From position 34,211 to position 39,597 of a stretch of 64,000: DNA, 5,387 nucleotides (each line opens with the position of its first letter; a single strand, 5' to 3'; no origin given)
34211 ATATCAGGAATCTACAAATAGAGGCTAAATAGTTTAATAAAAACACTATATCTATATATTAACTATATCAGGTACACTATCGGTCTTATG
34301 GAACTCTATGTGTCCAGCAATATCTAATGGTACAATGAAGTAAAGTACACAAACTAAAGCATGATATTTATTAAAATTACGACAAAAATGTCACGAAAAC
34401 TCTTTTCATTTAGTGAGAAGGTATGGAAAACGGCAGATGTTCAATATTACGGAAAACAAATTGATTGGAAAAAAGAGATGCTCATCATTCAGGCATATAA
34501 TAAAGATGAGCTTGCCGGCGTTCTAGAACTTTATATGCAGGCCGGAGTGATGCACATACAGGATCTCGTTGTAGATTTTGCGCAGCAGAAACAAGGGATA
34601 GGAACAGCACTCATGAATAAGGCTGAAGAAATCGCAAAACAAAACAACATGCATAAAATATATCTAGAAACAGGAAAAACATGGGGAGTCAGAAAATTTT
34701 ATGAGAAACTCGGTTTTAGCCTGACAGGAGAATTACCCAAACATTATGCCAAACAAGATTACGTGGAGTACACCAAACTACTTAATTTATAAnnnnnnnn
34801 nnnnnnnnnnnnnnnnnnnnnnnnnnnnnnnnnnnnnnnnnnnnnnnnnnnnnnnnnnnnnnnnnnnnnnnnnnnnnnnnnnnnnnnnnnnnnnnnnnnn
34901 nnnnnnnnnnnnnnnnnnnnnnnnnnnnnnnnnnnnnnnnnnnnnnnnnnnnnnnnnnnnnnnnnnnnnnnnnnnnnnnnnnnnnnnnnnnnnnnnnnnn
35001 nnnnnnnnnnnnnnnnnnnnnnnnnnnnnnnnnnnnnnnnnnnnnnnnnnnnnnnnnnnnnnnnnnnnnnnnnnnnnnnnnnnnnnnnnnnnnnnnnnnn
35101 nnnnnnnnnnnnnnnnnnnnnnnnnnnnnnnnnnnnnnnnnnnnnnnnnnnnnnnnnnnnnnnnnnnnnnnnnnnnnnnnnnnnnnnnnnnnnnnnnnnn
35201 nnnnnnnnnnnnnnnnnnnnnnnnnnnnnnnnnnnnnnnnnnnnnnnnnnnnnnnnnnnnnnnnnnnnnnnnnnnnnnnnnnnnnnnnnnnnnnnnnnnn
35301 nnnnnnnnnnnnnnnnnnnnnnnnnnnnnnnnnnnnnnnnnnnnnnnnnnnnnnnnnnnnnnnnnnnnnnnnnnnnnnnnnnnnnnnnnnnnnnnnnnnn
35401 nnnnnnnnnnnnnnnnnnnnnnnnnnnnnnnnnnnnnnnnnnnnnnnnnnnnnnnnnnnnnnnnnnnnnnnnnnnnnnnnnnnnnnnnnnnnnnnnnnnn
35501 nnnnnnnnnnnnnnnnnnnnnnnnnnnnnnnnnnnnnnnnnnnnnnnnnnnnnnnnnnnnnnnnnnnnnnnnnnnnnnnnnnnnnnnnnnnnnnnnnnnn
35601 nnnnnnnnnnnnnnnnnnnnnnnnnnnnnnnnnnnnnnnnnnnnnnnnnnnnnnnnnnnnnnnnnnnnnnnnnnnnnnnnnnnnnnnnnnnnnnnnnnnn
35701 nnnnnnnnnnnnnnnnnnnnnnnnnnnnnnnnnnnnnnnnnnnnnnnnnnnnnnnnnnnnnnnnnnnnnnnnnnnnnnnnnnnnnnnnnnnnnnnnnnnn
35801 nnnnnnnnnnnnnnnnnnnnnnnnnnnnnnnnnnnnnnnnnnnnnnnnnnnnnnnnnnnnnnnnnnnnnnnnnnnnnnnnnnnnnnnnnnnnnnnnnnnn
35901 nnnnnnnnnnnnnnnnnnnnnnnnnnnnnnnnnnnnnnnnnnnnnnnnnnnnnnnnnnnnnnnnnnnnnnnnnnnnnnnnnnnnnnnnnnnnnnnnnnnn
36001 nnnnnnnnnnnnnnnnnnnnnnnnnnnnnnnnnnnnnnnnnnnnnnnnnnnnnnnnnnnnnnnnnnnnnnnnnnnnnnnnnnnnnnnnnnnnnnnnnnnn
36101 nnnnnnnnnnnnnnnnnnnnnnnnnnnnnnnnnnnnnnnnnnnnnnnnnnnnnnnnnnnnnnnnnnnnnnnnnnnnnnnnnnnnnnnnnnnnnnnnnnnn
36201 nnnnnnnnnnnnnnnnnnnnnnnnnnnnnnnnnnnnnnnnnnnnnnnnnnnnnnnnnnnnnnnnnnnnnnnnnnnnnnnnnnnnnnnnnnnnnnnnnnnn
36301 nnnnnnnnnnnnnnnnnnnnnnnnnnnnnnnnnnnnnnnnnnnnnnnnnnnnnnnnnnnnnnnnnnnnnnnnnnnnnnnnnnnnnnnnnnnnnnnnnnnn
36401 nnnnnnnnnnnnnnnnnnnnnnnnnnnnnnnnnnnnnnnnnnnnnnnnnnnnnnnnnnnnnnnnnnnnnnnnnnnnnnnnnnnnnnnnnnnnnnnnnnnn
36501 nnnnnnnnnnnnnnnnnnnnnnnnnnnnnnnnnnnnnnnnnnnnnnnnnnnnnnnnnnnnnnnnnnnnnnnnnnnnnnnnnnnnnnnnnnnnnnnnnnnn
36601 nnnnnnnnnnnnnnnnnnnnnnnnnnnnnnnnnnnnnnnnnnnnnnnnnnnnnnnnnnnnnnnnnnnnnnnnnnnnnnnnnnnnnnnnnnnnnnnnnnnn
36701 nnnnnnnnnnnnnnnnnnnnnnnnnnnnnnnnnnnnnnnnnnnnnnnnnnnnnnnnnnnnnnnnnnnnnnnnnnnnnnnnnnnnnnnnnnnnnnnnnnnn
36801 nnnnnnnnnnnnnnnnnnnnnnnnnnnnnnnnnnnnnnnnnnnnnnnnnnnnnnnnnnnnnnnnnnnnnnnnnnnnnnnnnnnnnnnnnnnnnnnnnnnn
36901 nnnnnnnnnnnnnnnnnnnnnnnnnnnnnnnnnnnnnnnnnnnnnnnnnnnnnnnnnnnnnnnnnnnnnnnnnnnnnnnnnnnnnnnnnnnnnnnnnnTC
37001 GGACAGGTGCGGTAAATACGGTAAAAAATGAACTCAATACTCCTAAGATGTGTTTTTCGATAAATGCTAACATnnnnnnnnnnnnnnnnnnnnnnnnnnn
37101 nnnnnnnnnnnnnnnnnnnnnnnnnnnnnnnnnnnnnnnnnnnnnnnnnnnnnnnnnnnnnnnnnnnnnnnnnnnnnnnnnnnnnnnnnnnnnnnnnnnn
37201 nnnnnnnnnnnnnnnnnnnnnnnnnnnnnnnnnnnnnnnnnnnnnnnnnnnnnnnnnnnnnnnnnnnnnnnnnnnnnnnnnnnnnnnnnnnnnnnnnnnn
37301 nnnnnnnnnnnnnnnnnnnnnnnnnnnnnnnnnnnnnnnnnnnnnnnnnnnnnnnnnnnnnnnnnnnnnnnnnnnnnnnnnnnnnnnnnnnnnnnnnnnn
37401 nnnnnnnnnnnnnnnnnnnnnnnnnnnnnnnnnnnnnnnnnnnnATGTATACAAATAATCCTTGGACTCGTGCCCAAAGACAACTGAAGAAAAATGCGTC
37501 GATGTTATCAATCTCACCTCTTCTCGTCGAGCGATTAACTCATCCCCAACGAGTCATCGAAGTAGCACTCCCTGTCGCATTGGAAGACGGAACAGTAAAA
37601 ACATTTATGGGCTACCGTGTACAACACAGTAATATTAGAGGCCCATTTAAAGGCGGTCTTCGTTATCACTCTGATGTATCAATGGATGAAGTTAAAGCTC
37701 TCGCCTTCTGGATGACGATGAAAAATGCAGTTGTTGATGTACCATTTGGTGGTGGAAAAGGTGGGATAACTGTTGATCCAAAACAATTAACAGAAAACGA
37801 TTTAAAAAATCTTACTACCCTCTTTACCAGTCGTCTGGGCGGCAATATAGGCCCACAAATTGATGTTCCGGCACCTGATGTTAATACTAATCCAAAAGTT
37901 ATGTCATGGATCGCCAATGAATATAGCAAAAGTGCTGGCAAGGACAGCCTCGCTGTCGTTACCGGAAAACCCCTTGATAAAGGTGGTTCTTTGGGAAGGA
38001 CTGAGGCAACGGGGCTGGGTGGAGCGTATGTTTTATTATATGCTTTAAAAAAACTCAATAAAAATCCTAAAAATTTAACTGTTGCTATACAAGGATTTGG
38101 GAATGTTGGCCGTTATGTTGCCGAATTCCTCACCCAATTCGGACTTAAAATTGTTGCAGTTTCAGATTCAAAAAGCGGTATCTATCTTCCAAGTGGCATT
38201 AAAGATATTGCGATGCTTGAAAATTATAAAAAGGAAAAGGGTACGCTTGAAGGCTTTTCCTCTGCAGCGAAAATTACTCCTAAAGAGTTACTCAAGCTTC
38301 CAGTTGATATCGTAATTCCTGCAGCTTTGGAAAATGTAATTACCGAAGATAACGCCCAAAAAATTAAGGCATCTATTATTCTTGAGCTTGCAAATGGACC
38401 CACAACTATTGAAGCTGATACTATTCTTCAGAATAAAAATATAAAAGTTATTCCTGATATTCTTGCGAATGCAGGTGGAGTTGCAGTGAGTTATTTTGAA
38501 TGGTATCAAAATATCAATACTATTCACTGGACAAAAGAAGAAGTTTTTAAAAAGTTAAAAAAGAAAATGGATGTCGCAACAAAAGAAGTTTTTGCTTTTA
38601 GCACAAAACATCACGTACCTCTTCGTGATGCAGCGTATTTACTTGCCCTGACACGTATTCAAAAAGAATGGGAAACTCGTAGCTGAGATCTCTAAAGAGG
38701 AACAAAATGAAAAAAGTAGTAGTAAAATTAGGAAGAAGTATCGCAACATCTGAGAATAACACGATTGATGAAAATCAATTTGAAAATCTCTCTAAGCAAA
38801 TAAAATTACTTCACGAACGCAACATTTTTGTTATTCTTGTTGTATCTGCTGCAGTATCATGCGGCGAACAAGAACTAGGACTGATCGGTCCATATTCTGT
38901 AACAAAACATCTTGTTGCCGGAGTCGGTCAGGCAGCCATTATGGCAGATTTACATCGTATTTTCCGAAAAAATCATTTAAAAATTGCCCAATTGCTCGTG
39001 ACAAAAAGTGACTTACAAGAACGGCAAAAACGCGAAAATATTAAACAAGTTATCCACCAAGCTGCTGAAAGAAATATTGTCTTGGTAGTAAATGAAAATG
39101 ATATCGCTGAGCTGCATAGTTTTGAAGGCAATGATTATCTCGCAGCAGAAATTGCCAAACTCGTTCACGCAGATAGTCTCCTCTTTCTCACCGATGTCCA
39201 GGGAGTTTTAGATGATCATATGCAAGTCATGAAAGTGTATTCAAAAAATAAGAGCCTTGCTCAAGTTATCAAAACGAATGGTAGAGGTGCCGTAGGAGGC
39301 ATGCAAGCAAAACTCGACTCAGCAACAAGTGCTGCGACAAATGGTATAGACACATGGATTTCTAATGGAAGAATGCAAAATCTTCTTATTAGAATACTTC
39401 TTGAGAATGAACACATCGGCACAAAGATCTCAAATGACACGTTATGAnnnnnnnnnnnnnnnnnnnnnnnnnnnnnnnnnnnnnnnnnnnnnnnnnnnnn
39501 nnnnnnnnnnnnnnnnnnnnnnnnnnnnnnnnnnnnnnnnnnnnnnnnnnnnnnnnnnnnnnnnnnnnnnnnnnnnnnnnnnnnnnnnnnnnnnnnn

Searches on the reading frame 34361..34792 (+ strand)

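Call 10: search_protein_families(library=ncbifam, proteins=[window:34361-34792:+])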
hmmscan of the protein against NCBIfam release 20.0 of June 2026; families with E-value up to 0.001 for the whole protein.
window:34361-34792:+ (143 aa): 13 families
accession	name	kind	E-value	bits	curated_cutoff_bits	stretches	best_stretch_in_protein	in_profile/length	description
TIGR01575.1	rimI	equivalog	2.4e-11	43.9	86.4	1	27-133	20-126/132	ribosomal protein S18-alanine N-acetyltransferase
TIGR01211.1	ELP3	subfamily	4.7e-09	35.3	350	1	54-123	449-515/522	tRNA uridine(34) 5-carboxymethylaminomethyl modification radical SAM/GNAT enzyme Elp3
NF053587.1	SpmdActasePaiA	equivalog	2e-07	30.9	250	1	58-124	85-152/172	spermidine/spermine N(1)-acetyltransferase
NF040501.1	resist_ArsN2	equivalog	2.4e-07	30.4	125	1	40-120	25-102/133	arsenic resistance N-acetyltransferase ArsN2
NF000360.1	sat4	exception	2.7e-07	30.8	380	1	39-123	71-157/180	streptothricin N-acetyltransferase Sat4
NF033078.2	AAC_6p_Ia_fam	equivalog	8.6e-07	29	265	1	38-104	49-116/181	AAC(6')-Ia family aminoglycoside 6'-N-acetyltransferase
NF002959.0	PRK03624.1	equivalog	4.6e-06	26.4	124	1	66-120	75-130/147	GNAT family acetyltransferase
NF005840.0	PRK07757.1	equivalog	6.3e-06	26.2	154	1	47-121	49-120/153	N-acetyltransferase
NF033083.0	AAC_3_I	equivalog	1.3e-05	25.4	200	1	25-118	33-133/145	AAC(3)-I family aminoglycoside N-acetyltransferase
NF000165.3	AAC_6p_Entco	exception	6.8e-05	22.8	300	0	33-104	36-111/178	aminoglycoside N-acetyltransferase AAC(6')-Ii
TIGR03585.1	PseH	equivalog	0.00019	21.5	93.1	1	75-139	87-151/156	UDP-4-amino-4,6-dideoxy-N-acetyl-beta-L-altrosamine N-acetyltransferase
NF007807.0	PRK10514.1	equivalog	0.00026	20.9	134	1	61-125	68-128/147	acetyltransferase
NF033150.1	AAC_6p_A49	exception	0.00067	19.4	410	0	58-104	71-117/184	aminoglycoside 6'-N-acetyltransferase AacA49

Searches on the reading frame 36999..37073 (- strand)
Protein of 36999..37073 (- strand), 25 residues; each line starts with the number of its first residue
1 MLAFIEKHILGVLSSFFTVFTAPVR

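Call 57: search_protein_families(library=ncbifam, proteins=[window:36999-37073:-], max_evalue=10)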
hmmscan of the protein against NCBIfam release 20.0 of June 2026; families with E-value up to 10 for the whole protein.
seq(25 aa): 0 families

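Call 58: search_protein_families(library=pfam, proteins=[window:36999-37073:-], max_evalue=10)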
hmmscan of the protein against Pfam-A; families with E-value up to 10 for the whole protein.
seq(25 aa): 1 family
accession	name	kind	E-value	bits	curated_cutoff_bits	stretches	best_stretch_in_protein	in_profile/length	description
PF18786.7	Importin_rep_2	-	0.048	13.9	26.9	1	8-19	9-20/44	Importin 13 repeat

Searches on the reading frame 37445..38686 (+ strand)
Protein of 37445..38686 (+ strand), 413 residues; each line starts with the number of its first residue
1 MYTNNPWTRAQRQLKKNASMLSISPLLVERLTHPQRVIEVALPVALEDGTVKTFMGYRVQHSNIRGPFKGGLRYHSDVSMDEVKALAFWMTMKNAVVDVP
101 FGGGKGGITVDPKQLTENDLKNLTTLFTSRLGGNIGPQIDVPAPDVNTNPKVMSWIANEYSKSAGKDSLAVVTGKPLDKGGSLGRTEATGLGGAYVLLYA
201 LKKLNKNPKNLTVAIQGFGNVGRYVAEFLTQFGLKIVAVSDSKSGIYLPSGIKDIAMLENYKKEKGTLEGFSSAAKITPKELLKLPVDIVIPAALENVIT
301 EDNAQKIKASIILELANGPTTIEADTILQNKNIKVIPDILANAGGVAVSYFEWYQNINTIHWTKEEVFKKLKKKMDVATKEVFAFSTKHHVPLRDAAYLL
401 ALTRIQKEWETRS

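Call 10: search_protein_families(library=ncbifam, proteins=[window:37445-38686:+])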
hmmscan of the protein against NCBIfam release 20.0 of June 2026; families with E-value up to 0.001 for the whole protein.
window:37445-38686:+ (413 aa): 9 families
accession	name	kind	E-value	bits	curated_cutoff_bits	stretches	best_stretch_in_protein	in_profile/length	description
NF040817.1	GdhA_Arch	equivalog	8.4e-147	489.7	750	1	2-408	2-410/419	glutamate dehydrogenase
NF041398.1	GluDhGdhB_Halo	equivalog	6.7e-138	460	620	1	8-412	5-406/410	glutamate dehydrogenase GdhB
NF006929.0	PRK09414.1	equivalog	1.9e-80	271.1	536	1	27-387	50-415/445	NADP-specific glutamate dehydrogenase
NF010634.0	PRK14031.1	equivalog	1.1e-68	231.8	822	1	27-387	46-414/444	NADP-specific glutamate dehydrogenase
NF010633.0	PRK14030.1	subfamily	2e-65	221.6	743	1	27-380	46-408/445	glutamate dehydrogenase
NF035922.1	Trp_DH_ScyB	equivalog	7.4e-23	81.1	600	1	80-408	54-342/346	tryptophan dehydrogenase ScyB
NF004912.0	PRK06270.1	equivalog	2.4e-06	27.2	373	1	210-306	3-110/343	homoserine dehydrogenase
NF006235.0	PRK08374.1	equivalog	0.00031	19.9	451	1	210-308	2-108/336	homoserine dehydrogenase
NF005002.0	PRK06392.1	equivalog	0.00048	19.2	296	1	210-293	3-91/329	homoserine dehydrogenase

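Call 11: find_homologous_proteins(query=window:37445-38686:+)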
Query window:37445-38686:+ (413 aa): 8000 proteins with E <= 0.001 among 8000 candidates; the best 120 are listed.
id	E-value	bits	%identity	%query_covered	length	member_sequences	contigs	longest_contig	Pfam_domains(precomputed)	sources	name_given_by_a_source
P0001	9.5e-272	919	100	100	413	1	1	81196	PF02812.24,PF00208.28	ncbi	-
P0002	3.0e-232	789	85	99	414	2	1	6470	PF02812.24,PF00208.28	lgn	-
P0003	4.0e-176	604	67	100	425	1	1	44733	PF02812.24,PF00208.28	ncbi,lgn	-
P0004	4.3e-173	594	65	99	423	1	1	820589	PF02812.24,PF00208.28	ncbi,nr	ncbi:MAG: Glu/Leu/Phe/Val dehydrogenase [Candidatus Daviesbacteria bacterium]|nr:MAG: Glu/Leu/Phe/Va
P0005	7.6e-172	590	66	99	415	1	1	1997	PF02812.24,PF00208.28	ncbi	-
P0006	1.7e-169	582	63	100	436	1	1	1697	PF02812.24,PF00208.28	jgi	jgi:glutamate dehydrogenase/leucine dehydrogenase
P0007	2.1e-169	582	65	98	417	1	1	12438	PF02812.24,PF00208.28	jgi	jgi:glutamate dehydrogenase/leucine dehydrogenase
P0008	9.1e-169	580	62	99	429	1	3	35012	PF02812.24,PF00208.28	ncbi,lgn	-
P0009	1.8e-168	579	63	99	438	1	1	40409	PF02812.24,PF00208.28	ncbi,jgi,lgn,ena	jgi:glutamate dehydrogenase/leucine dehydrogenase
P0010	4.3e-168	578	63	99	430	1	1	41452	PF02812.24,PF00208.28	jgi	jgi:glutamate dehydrogenase/leucine dehydrogenase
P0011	6.4e-168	577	64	99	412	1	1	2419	PF02812.24,PF00208.28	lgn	-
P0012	8.1e-168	577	64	99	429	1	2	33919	PF02812.24,PF00208.28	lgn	-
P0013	1.1e-167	576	61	100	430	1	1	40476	PF02812.24,PF00208.28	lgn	-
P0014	4.2e-167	574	62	99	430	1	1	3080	PF02812.24,PF00208.28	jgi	jgi:glutamate dehydrogenase/leucine dehydrogenase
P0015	6.8e-167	574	65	98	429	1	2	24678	PF02812.24,PF00208.28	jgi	jgi:glutamate dehydrogenase/leucine dehydrogenase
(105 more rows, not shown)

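Call 12: find_encoding_contigs(protein=P0002, flank=10000)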
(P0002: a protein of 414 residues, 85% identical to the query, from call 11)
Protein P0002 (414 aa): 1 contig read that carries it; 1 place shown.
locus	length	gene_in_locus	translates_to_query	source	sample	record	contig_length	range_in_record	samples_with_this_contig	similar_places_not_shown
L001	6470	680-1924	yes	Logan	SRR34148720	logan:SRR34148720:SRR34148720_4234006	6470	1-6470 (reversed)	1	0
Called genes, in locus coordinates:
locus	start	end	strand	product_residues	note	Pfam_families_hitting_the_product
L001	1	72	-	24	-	?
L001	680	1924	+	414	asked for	PF02812:ELFV_dehydrog_N, PF00208:ELFV_dehydrog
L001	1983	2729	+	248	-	PF00696:AA_kinase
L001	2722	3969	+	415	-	PF00171:Aldedh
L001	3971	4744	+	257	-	PF03807:F420_oxidored, PF14748:P5CR_dimer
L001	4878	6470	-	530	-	?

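Call 13: find_encoding_contigs(protein=P0001, flank=3000)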
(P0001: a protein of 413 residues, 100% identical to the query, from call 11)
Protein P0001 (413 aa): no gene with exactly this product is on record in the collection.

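Call 16: find_encoding_contigs(protein=P0003, flank=6000, max_places=3)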
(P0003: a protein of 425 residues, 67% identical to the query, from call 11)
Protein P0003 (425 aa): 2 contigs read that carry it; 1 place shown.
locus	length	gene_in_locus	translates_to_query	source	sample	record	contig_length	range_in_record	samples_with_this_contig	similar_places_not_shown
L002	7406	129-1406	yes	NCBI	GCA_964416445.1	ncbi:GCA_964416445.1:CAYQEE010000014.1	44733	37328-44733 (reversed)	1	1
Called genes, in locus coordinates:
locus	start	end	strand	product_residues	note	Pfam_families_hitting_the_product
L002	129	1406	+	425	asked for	PF02812:ELFV_dehydrog_N, PF00208:ELFV_dehydrog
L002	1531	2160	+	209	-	-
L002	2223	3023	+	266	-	PF01966:HD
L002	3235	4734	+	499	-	-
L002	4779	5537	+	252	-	PF14023:Bestrophin-like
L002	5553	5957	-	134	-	-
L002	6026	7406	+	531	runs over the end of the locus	-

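Call 17: find_encoding_contigs(protein=P0004, flank=6000, max_places=3)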
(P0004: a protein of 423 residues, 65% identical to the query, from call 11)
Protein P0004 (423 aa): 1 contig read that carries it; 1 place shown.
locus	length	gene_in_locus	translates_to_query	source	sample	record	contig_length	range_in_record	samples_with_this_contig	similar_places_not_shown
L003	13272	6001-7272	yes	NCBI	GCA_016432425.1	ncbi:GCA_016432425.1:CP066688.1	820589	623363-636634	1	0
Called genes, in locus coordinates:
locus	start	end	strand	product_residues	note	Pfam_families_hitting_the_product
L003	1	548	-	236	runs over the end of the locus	-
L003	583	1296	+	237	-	-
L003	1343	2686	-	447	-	-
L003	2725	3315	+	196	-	-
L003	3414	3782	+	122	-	PF13412:HTH_24 (weak), PF01022:HTH_5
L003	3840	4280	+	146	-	PF00085:Thioredoxin, PF13098:Thioredoxin_2 (weak)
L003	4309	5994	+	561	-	PF02683:DsbD_TM, PF11376:DUF3179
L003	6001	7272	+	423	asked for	PF02812:ELFV_dehydrog_N, PF00208:ELFV_dehydrog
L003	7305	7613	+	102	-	-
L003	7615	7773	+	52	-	-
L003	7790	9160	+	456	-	PF07992:Pyr_redox_2, PF13738:Pyr_redox_3, PF00070:Pyr_redox, PF02852:Pyr_redox_dim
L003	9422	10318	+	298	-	-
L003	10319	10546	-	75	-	PF12844:HTH_19, PF13560:HTH_31, PF13443:HTH_26 (weak), PF01381:HTH_3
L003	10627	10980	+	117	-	-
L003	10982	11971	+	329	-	-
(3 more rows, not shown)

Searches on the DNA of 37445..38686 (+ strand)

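Call 66: search_rna_families(sources=[L001, L084, L085, L087, L088, L091, L092, L093, L095, L096], threshold=gathering)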
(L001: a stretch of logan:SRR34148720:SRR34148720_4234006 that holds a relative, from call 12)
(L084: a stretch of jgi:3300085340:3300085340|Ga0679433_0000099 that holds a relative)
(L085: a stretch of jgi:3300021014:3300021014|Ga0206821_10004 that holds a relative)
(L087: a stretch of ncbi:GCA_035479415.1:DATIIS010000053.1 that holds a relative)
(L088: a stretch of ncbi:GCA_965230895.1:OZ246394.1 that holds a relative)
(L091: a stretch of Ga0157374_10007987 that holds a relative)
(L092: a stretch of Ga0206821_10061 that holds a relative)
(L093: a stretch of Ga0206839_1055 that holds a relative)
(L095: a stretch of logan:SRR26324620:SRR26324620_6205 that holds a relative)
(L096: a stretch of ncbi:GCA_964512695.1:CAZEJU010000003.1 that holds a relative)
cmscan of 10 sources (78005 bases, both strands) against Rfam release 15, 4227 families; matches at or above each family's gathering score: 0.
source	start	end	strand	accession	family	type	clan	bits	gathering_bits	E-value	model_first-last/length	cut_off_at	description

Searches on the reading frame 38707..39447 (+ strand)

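Call 10: search_protein_families(library=ncbifam, proteins=[window:38707-39447:+])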
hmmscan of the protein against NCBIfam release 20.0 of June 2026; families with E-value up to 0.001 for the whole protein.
window:38707-39447:+ (246 aa): 11 families
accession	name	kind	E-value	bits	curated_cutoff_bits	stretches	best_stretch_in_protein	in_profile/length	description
TIGR01027.1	proB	equivalog_domain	6.3e-43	147.3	186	1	2-242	1-252/363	glutamate 5-kinase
TIGR01092.1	P5CS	equivalog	7e-29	100.6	796.75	1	2-244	8-276/715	delta l-pyrroline-5-carboxylate synthetase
NF040647.1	IPPK_Arch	equivalog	5.6e-13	48.7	120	1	137-241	150-259/259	isopentenyl phosphate kinase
TIGR00761.1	argB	equivalog_domain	9e-09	35.2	151.3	1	131-215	146-227/231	acetylglutamate kinase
NF010662.0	PRK14058.1-4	equivalog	4e-07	29.5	194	1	142-243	170-263/264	[LysW]-aminoadipate/[LysW]-glutamate kinase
NF003641.0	PRK05279.1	equivalog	1.1e-06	27.8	344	1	144-245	191-293/441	amino-acid N-acetyltransferase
TIGR01890.1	N-Ac-Glu-synth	equivalog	6.2e-06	25.4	202.85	1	113-244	151-280/429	amino-acid N-acetyltransferase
NF010659.0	PRK14058.1-1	equivalog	8e-05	21.9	223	1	143-229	172-257/267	[LysW]-aminoadipate kinase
TIGR02076.1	pyrH_arch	equivalog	0.00011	21.9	158.05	1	140-241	116-221/222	UMP kinase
NF040622.1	MfnE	equivalog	0.00027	20.7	300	1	129-241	108-210/211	[5-(aminomethyl)furan-3-yl]methyl phosphate kinase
NF009008.0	PRK12354.1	subfamily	0.00054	19.2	361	1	142-225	205-285/308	carbamate kinase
